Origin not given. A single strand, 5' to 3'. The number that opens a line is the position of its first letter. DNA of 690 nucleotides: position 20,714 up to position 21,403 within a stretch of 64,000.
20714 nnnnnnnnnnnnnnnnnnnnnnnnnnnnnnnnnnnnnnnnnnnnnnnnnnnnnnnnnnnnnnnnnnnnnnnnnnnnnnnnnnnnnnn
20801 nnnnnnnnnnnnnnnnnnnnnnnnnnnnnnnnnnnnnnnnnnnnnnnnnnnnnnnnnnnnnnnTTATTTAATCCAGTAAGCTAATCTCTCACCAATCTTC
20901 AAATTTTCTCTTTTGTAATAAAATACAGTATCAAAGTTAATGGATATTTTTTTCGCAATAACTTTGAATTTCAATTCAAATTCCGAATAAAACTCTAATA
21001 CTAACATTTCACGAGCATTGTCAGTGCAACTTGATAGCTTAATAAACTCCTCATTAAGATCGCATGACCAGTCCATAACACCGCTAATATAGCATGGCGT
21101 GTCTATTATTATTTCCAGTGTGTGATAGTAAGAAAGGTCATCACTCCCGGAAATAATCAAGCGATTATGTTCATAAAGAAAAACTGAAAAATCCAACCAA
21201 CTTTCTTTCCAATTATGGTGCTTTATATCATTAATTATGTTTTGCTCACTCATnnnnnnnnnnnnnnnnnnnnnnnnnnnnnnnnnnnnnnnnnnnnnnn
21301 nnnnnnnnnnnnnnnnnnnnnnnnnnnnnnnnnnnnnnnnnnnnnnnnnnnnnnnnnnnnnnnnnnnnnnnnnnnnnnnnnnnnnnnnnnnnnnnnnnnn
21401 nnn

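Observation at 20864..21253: Candidate immunity gene translationally coupled to the Rhs toxin (ATGA overlap), no recognisable family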

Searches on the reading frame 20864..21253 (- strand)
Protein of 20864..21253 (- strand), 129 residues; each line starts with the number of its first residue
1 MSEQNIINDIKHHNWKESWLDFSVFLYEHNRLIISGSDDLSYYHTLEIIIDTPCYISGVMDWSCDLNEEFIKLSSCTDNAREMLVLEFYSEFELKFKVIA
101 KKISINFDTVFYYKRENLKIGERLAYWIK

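Call 4: search_protein_families(proteins=[window:20867-21253:-], library=ncbifam, max_evalue=1)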
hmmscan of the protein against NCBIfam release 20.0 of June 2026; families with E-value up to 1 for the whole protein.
window:20867-21253:- (129 aa): 0 families

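Call 6: profile_search(protein=window:20864-21253:-)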
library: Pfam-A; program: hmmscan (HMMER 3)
A. the first sequence (129 residues): domains with independent E <= 10: 0; with E <= 0.001: 0
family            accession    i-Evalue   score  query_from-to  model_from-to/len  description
(no Pfam family matches the first sequence, even at E <= 10)

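Call 9: find_homologous_proteins(query=window:20867-21253:-, max_evalue=0.001)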
Query window:20867-21253:- (129 aa): 67 proteins with E <= 0.001 among 78 candidates.
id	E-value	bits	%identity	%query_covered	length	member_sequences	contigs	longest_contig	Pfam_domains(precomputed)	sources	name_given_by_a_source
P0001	2.1e-80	285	99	100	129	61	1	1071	-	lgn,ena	-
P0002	3.6e-77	274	96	100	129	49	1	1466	-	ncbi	-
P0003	5.9e-62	225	78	100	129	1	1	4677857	-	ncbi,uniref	ncbi:hypothetical protein [Kluyvera intermedia]|uniref:hypothetical protein n=1 Tax=Kluyvera interme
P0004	2.9e-60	220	78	100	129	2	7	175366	-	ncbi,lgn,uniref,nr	ncbi:hypothetical protein [Citrobacter sedlakii]|uniref:hypothetical protein n=1 Tax=Citrobacter sed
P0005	1.0e-57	211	74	100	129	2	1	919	-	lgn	-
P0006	1.2e-57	211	74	100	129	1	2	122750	-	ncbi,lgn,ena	-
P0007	1.7e-57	211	74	100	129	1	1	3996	-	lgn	-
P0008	2.8e-57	210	71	100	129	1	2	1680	-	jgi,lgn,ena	-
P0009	4.2e-57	210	74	100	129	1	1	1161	-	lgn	-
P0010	8.9e-57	208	72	100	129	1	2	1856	-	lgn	-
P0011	1.5e-56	208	71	100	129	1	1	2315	-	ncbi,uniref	ncbi:hypothetical protein ACQ4OC_19415 [Yersinia sp. J1]|uniref:hypothetical protein n=1 Tax=Yersini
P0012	1.7e-56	208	71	100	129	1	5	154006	-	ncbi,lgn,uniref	ncbi:hypothetical protein ACLECU_16735 [Lonsdalea quercina]|uniref:hypothetical protein n=1 Tax=Lons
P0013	4.9e-56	206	70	100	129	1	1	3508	-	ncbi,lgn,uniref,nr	ncbi:hypothetical protein [Yersinia sp. IP36721]|uniref:hypothetical protein n=1 Tax=Yersinia sp. IP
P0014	6.0e-56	206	68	100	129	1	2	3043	-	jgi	jgi:hypothetical protein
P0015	9.5e-56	205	69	100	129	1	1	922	-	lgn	-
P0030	1.7e-47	178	61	100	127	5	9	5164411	-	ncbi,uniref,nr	ncbi:hypothetical protein EXT68_17095 [Pectobacterium parmentieri]|uniref:Uncharacterized protein n=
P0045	1.8e-39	152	54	100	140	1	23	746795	-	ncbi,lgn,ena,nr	ncbi:hypothetical protein JYG47_09430 [Escherichia fergusonii]|nr:hypothetical protein [Escherichia 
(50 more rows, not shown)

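Call 10: search_solved_structures(query=window:20867-21253:-, max_evalue=10)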
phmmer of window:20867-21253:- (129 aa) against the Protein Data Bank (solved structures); distinct sequences matched with E-value up to 10: 1.
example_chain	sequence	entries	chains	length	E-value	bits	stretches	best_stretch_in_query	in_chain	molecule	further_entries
1w7w_A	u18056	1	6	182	0.66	13.1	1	43-105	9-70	NUCLEOSIDE DIPHOSPHATE KINASE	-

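Call 12: find_encoding_contigs(protein=P0030, flank=7000, max_places=2)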
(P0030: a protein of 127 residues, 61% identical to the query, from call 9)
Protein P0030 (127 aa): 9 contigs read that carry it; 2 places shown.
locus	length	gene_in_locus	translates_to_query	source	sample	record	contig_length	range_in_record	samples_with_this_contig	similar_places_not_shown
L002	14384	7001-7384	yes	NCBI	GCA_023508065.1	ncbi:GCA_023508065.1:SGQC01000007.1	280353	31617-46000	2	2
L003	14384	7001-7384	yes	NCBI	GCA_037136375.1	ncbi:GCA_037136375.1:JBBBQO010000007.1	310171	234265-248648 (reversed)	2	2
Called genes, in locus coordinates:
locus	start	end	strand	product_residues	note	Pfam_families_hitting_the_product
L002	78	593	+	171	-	-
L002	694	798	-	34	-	PF08845:SymE_toxin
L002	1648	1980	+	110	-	PF15572:Imm45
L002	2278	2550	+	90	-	-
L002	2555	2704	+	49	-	-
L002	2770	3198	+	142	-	PF25297:DUF7878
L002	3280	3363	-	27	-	PF08845:SymE_toxin (weak)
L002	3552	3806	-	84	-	PF01381:HTH_3 (faint)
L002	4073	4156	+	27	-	-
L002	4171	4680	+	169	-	PF14567:SUKH_5 (faint), PF09346:SMI1_KNR4, PF14568:SUKH_6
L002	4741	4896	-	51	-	PF08845:SymE_toxin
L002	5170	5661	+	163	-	PF07262:CdiI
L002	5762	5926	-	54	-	PF08845:SymE_toxin (weak)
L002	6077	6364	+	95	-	-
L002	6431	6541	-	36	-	PF08845:SymE_toxin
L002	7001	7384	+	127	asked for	-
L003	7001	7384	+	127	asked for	-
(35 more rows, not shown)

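Call 13: find_encoding_contigs(protein=P0045, flank=7000, max_places=2)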
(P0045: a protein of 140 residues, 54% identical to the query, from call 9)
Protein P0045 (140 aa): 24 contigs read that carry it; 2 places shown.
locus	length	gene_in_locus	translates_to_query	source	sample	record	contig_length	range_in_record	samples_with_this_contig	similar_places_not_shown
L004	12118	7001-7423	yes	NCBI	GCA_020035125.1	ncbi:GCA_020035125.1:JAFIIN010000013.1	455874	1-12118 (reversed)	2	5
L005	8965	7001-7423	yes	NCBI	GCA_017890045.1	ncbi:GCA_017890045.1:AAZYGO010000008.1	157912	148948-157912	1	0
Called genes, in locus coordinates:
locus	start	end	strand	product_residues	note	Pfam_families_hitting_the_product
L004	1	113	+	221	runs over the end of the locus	PF00392:GntR, PF07729:FCD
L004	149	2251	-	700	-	PF07715:Plug, PF00593:TonB_dep_Rec_b-barrel, PF14905:OMP_b-brl_3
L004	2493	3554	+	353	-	PF08450:SGL (faint), PF16819:DUF5074 (faint), PF21783:YNCE, PF13360:PQQ_2 (faint), PF26550:Tricorn_2nd (faint), PF25174:Beta-prop_THOC3 (weak)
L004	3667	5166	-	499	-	PF13520:AA_permease_2, PF00324:AA_permease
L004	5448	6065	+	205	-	PF13409:GST_N_2, PF13417:GST_N_3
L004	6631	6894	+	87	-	-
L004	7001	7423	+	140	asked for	-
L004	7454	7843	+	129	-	-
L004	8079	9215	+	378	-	PF13808:DDE_Tnp_1_assoc, PF01609:DDE_Tnp_1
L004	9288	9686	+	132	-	-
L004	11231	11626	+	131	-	-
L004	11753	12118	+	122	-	PF13808:DDE_Tnp_1_assoc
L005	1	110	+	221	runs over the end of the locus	PF00392:GntR, PF07729:FCD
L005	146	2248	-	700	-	PF07715:Plug, PF00593:TonB_dep_Rec_b-barrel, PF14905:OMP_b-brl_3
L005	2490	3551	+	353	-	PF08450:SGL (faint), PF16819:DUF5074 (faint), PF21783:YNCE, PF13360:PQQ_2 (faint), PF26550:Tricorn_2nd (faint), PF25174:Beta-prop_THOC3 (weak)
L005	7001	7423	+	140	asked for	-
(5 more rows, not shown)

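Call 26: find_related_loci(query=A1, collection=genome_contigs, flank=6000)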
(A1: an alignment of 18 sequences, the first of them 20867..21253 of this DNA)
Query A1 (129 aa) in genome_contigs; peptide patterns used: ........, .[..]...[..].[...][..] (x = any residue, [..] = any of these).
172 stretches matched a pattern; 6 encode a relative of the query (tblastn E <= 1e-3); 6 distinct loci.
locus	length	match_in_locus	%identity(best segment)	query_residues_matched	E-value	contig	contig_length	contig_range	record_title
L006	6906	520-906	78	1-129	2e-65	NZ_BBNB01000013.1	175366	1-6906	Citrobacter sedlakii NBRC 105722, whole genome shotgun sequence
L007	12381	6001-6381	63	1-129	4e-54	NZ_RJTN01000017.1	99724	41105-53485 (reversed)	Pectobacterium polonicum strain DPMP315 scaffold_17, whole genome shotgun sequence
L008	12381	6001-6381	60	1-129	3e-50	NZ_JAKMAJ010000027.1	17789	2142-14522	Brenneria sp. 4F2 gnl_4F2_000027, whole genome shotgun sequence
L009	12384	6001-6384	49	1-129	1e-37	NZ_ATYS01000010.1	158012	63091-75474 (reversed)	Budvicia aquatica DSM 5075 = ATCC 35567 strain DSM 5075 YWEDRAFT_scaffold_7.8_C, whole genome shotgun sequence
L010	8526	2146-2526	64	1-129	3e-54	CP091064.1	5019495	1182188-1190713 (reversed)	Pectobacterium sp. PL152 chromosome, complete genome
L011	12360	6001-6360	29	18-129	5e-10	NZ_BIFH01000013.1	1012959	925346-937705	Embleya hyalina strain NBRC 13850 sequence13, whole genome shotgun sequence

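Call 30: predict_structure(alignment_id=A1)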
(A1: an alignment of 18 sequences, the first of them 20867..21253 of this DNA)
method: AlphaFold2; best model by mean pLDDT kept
length: 129 residues; sequences in the alignment: 18
mean_pLDDT: 81.6   pTM: 0.74
mean pLDDT of the five models: 81.6, 80.6, 79.4, 79.2, 78.5
residues with pLDDT >= 90: 61; 70-90: 37; 50-70: 23; < 50: 8
segments of 3 or more residues with pLDDT < 50: 126-129
pLDDT, mean of each block of 10 residues (from residue 1): 74 87 88 85 81 93 92 84 92 95 85 55 47
secondary structure, 60 per line:
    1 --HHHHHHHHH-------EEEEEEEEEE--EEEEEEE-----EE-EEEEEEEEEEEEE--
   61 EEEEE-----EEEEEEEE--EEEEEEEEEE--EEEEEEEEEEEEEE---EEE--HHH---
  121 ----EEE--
elements in order: H3-11 E19-28 E31-37 E46-58 E61-65 E71-78 E81-90 E93-106 E110-112 E125-127

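Call 31: search_protein_representatives(alignment_id=A1)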
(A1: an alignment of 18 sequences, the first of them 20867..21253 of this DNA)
Query: 18 sequences, 129 profile positions. Proteins with E-value up to 0.001 (for the whole library): 292; up to 1e-10: 88; up to 1e-30: 5. The best 150 are listed.
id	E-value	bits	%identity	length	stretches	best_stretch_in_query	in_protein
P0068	1.3e-48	180.5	-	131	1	1-128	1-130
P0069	1.5e-46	173.8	-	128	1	1-129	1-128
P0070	4.0e-35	136.9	-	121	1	1-126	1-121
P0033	3.2e-32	127.5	-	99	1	21-107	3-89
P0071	2.6e-31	124.6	-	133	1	7-125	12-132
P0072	4.0e-29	117.5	-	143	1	5-128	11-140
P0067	2.5e-28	114.9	-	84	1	46-129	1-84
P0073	2.9e-27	111.5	-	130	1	3-126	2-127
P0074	4.1e-23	98.0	-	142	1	4-125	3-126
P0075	8.6e-23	97.0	-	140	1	5-128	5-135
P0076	1.3e-22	96.4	-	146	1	4-129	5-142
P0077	5.6e-22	94.4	-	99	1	1-91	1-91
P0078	1.6e-21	92.9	-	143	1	5-125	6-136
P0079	1.9e-21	92.7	-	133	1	3-122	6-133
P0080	9.7e-21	90.4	-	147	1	8-129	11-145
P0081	9.9e-21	90.4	-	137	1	4-129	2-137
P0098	4.4e-16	75.3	-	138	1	5-129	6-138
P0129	2.3e-12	63.3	-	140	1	6-129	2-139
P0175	1.7e-09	54.0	-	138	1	1-129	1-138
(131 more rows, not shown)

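Call 38: search_solved_structures(query=A2, max_evalue=10, show_alignments=3)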
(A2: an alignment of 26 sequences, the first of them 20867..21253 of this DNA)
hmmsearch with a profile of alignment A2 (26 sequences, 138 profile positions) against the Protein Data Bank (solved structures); distinct sequences matched with E-value up to 10: 5.
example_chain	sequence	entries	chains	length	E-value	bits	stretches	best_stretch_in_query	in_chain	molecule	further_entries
5xy3_U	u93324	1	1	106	0.036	17.3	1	67-129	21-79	60S ribosomal protein L22-1, putative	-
4uxd_A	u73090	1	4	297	0.16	15.2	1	69-131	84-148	2-DEHYDRO-3-DEOXY-D-GLUCONATE/2-DEHYDRO-3-DEOXY-PHOSPHOGLUCONATE ALDOLASE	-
1y8c_A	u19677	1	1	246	1.2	12.4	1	68-128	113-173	S-adenosylmethionine-dependent methyltransferase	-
6m58_H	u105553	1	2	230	2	11.6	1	87-136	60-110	Heavy chain of the SL335 antibody fab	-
9vor_C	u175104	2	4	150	6.3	10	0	83-122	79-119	Nb20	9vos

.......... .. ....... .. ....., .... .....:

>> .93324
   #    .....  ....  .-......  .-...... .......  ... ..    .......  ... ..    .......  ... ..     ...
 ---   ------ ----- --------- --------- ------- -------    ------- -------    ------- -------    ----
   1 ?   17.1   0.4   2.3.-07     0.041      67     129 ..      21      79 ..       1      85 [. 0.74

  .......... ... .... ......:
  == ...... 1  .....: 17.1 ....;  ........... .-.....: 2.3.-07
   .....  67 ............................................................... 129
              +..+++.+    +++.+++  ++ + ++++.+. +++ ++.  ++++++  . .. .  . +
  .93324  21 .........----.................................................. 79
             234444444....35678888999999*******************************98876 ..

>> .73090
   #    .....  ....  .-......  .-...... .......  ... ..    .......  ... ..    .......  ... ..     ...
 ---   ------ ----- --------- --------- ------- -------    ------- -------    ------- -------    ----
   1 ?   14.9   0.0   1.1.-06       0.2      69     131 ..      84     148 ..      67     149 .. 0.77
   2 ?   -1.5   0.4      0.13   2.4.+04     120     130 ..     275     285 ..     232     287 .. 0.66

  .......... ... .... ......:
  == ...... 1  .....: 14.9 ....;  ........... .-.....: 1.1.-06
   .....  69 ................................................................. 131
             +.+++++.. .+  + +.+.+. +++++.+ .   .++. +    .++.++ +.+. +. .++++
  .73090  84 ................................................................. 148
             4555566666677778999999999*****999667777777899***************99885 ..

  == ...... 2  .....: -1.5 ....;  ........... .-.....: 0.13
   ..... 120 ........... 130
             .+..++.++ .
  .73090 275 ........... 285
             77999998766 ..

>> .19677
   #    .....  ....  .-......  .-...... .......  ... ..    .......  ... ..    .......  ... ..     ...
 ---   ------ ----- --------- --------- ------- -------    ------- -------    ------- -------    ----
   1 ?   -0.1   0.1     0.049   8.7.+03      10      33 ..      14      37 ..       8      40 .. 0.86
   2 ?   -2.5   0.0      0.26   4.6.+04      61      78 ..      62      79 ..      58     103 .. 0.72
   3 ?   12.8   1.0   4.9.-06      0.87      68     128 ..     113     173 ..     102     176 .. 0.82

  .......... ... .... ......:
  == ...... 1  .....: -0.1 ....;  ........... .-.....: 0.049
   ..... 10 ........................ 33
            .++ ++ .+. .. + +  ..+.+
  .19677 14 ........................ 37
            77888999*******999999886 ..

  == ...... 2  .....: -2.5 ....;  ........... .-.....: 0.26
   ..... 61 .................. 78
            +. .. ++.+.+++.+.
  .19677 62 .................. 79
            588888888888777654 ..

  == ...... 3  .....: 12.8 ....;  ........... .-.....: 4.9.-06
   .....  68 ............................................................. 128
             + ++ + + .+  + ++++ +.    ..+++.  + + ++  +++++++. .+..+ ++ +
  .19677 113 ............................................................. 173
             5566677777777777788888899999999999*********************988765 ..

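Call 43: find_encoding_contigs(protein=P0075, flank=5000, max_places=3)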
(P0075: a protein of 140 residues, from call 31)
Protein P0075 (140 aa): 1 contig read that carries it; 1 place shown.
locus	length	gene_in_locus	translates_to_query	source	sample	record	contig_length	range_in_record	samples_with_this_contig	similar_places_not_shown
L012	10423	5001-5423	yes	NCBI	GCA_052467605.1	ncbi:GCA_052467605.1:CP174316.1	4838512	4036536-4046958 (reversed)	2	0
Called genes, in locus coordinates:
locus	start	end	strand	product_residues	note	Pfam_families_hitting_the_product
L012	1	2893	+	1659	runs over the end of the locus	PF20148:DUF6531, PF25023:TEN_YD-shell, PF05593:RHS_repeat, PF25023:TEN_YD-shell, PF05593:RHS_repeat, PF25023:TEN_YD-shell, PF03527:RHS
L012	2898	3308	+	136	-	PF14112:DUF4284 (weak)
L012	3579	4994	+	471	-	PF25023:TEN_YD-shell, PF05593:RHS_repeat (weak), PF03527:RHS, PF15532:Ntox30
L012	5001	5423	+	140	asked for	-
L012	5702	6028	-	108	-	-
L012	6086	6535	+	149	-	-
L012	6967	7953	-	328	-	-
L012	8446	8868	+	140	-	-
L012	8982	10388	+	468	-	PF25023:TEN_YD-shell, PF05593:RHS_repeat (faint), PF03527:RHS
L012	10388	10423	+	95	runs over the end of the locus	-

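Call 44: find_encoding_contigs(protein=P0081, flank=4000, max_places=3)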
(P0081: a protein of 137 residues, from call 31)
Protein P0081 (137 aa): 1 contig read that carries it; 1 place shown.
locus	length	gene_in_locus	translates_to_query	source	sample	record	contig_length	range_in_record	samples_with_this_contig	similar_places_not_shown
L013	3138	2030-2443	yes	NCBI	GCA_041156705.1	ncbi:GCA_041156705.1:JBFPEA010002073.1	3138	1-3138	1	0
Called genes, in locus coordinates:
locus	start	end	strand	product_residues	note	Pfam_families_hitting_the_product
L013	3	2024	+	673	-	?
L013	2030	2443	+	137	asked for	-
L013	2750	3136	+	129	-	?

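Call 45: find_encoding_contigs(protein=P0098, flank=4000, max_places=3)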
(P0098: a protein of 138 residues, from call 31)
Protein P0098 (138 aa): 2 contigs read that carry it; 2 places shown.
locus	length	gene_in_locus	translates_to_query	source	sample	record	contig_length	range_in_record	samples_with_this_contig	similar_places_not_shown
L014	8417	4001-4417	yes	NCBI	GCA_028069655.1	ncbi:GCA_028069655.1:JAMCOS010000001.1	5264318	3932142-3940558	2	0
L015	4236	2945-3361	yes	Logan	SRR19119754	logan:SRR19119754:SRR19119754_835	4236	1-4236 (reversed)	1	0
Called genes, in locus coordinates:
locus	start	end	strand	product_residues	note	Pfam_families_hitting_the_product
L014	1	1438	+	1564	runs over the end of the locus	PF05488:PAAR_motif, PF20148:DUF6531, PF25023:TEN_YD-shell (faint), PF05593:RHS_repeat, PF03527:RHS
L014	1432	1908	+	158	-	-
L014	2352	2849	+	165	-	-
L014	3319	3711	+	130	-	PF10947:DUF2628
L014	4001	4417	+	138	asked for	-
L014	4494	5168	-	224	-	PF00583:Acetyltransf_1 (weak)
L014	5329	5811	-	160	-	PF13404:HTH_AsnC-type, PF13412:HTH_24, PF01037:AsnC_trans_reg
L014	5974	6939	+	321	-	PF00561:Abhydrolase_1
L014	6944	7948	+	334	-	PF03280:Lipase_chap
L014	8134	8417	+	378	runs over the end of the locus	PF14696:Glyoxalase_5, PF13669:Glyoxalase_4 (faint), PF00903:Glyoxalase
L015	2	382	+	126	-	?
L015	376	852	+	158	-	-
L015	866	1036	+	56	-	-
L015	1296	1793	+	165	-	-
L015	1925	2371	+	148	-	-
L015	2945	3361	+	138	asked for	-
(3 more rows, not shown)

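Call 46: find_encoding_contigs(protein=P0175, flank=4000, max_places=3)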
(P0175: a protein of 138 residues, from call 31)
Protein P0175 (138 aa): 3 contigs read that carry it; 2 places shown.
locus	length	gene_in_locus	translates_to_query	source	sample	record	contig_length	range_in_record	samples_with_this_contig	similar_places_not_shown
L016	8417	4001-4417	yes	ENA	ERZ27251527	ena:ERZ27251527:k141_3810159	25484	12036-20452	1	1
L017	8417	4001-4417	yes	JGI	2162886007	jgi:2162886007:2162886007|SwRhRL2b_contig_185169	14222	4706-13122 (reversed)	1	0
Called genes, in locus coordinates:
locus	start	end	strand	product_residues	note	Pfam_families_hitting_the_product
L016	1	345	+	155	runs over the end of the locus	PF07681:DoxX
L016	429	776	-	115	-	-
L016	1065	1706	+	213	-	-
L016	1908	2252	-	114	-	-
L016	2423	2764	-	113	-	-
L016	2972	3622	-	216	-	PF01243:PNPOx_N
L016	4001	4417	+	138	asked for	-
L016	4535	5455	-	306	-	PF00126:HTH_1, PF03466:LysR_substrate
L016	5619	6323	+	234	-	PF00106:adh_short, PF13561:adh_short_C2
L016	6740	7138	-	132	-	PF08845:SymE_toxin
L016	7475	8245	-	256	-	-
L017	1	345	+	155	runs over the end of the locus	PF07681:DoxX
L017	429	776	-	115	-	-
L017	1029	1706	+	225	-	-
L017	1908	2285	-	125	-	-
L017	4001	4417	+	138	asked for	-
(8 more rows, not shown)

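Call 47: find_encoding_contigs(protein=P0129, flank=4000, max_places=3)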
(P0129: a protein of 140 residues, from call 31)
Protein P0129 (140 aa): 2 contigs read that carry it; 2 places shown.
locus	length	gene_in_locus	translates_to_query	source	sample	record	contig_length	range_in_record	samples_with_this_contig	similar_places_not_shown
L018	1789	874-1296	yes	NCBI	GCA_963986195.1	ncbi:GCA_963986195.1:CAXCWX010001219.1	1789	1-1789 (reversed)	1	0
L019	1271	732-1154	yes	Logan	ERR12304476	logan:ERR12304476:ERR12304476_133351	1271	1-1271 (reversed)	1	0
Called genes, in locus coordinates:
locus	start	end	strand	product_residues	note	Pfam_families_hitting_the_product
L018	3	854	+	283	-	?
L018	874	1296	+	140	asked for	-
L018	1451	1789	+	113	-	?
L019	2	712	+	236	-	?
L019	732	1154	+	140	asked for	-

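Call 52: profile_search(alignment_id=A2)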
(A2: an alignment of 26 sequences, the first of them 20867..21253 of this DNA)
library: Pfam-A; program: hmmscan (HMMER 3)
A. the first sequence (129 residues): domains with independent E <= 10: 0; with E <= 0.001: 0
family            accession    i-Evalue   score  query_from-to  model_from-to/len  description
(no Pfam family matches the first sequence, even at E <= 10)
B. every sequence of the alignment scanned on its own (26 sequences): families by number of members that match
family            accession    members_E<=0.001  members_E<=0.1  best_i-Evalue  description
Lumazine_bd_2     PF12893.14                 0               1        8.0e-02  Putative lumazine-binding

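Call 53: find_related_loci(query=A3, collection=metagenome_contigs, flank=3000)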
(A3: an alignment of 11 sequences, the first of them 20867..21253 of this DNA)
Query A3 (129 aa) in metagenome_contigs; peptide patterns used: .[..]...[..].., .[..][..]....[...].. (x = any residue, [..] = any of these).
114 stretches matched a pattern; 40 encode a relative of the query (tblastn E <= 1e-3); 40 distinct loci.
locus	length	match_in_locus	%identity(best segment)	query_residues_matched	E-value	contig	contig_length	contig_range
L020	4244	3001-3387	100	1-129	5e-85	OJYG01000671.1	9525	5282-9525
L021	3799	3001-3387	100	1-129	4e-85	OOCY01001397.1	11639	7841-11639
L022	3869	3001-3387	100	1-129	4e-85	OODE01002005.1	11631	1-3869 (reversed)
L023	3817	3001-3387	100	1-129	4e-85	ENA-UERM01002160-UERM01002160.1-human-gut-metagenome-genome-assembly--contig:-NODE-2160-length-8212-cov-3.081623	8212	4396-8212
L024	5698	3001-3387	100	1-129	5e-85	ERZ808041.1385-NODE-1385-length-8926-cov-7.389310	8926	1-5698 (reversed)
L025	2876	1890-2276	100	1-129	2e-86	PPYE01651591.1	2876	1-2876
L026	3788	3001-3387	100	1-129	4e-85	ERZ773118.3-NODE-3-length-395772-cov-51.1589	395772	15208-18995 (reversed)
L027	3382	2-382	100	3-129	1e-83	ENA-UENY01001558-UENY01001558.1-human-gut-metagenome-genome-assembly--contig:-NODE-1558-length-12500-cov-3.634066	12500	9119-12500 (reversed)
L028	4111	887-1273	97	1-129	4e-82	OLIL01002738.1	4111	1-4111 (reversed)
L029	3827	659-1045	97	1-129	3e-82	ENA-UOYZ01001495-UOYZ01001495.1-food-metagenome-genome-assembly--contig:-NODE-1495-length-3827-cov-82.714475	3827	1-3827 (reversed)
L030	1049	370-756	71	1-129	3e-66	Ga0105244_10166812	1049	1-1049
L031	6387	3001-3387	64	1-129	4e-55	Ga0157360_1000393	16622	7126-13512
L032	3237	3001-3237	100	1-79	1e-50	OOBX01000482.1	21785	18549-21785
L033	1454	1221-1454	100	1-78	2e-51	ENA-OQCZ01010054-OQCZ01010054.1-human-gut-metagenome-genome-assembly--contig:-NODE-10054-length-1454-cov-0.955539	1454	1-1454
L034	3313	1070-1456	56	1-129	7e-46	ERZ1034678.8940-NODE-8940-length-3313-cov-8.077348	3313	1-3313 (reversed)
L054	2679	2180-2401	32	1-74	2e-8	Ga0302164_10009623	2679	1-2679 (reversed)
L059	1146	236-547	31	19-112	6e-7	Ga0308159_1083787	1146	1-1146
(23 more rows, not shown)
